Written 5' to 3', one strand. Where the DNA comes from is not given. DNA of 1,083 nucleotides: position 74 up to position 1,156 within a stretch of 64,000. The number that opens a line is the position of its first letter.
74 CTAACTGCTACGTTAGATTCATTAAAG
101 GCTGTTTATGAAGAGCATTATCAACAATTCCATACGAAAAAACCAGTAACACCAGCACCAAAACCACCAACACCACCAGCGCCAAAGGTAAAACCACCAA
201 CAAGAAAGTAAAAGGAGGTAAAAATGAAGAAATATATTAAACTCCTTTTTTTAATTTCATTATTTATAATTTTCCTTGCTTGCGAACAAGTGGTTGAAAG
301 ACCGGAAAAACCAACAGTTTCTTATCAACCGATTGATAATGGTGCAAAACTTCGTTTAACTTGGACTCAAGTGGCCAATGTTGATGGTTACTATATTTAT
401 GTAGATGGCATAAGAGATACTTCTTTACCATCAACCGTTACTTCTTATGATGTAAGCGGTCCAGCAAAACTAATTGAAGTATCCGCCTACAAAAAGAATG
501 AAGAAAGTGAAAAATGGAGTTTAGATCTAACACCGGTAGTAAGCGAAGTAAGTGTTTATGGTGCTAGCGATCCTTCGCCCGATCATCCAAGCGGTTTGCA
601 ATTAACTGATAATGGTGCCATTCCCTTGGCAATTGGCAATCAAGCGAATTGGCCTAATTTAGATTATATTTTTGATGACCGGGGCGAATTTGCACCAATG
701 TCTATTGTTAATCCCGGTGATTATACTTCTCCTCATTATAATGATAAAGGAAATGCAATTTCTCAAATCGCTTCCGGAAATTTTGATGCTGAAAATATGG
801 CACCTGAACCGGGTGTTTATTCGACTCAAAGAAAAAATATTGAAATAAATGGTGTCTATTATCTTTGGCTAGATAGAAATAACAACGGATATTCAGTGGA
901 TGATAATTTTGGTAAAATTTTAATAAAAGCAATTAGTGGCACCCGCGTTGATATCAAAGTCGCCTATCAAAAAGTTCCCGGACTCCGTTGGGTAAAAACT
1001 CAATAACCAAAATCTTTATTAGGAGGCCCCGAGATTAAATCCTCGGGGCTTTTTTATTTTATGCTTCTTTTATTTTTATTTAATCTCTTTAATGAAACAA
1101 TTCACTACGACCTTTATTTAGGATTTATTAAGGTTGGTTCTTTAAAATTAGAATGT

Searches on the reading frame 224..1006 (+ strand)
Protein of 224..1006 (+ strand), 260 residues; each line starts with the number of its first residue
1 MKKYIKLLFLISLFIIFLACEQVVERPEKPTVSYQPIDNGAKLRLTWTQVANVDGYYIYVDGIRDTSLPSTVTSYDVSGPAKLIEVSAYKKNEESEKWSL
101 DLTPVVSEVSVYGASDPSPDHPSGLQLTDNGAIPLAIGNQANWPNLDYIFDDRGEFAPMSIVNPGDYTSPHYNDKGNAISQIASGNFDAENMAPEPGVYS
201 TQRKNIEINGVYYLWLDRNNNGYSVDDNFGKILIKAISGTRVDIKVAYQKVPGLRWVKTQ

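Call 38: find_encoding_contigs(protein=window:224-1006:+, flank=10000, max_places=4)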
Protein window:224-1006:+ (260 aa): 23 contigs read that carry it; 4 places shown.
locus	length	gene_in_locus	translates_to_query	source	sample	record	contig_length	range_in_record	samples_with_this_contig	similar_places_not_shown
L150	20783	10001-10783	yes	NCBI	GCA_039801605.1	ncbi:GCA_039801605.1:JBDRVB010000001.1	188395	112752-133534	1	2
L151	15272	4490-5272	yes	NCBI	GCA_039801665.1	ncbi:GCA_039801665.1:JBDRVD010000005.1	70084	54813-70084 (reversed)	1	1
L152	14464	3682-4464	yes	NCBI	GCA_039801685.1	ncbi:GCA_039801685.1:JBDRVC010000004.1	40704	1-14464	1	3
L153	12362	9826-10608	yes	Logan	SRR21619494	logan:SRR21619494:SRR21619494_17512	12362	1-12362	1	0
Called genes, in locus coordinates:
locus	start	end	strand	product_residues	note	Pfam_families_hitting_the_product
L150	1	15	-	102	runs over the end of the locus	-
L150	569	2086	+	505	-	PF00801:PKD, PF18911:PKD_4, PF19077:Big_13 (faint), PF00801:PKD (weak)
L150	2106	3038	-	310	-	-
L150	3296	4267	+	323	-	PF01144:CoA_trans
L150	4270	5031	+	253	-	PF01144:CoA_trans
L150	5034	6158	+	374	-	PF02771:Acyl-CoA_dh_N, PF02770:Acyl-CoA_dh_M, PF00441:Acyl-CoA_dh_1, PF08028:Acyl-CoA_dh_2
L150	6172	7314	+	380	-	PF02771:Acyl-CoA_dh_N, PF02770:Acyl-CoA_dh_M, PF00441:Acyl-CoA_dh_1, PF08028:Acyl-CoA_dh_2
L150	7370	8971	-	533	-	PF18962:Por_Secre_tail (weak)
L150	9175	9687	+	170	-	PF02674:Colicin_V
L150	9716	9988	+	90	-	-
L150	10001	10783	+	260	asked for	-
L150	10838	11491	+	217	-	PF11306:DUF3108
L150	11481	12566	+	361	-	PF00483:NTP_transferase, PF22640:ManC_GMP_beta-helix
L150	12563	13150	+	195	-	PF01725:Ham1p_like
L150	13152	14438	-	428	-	PF01336:tRNA_anti-codon, PF00152:tRNA-synt_2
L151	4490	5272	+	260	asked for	-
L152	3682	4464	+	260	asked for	-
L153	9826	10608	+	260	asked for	-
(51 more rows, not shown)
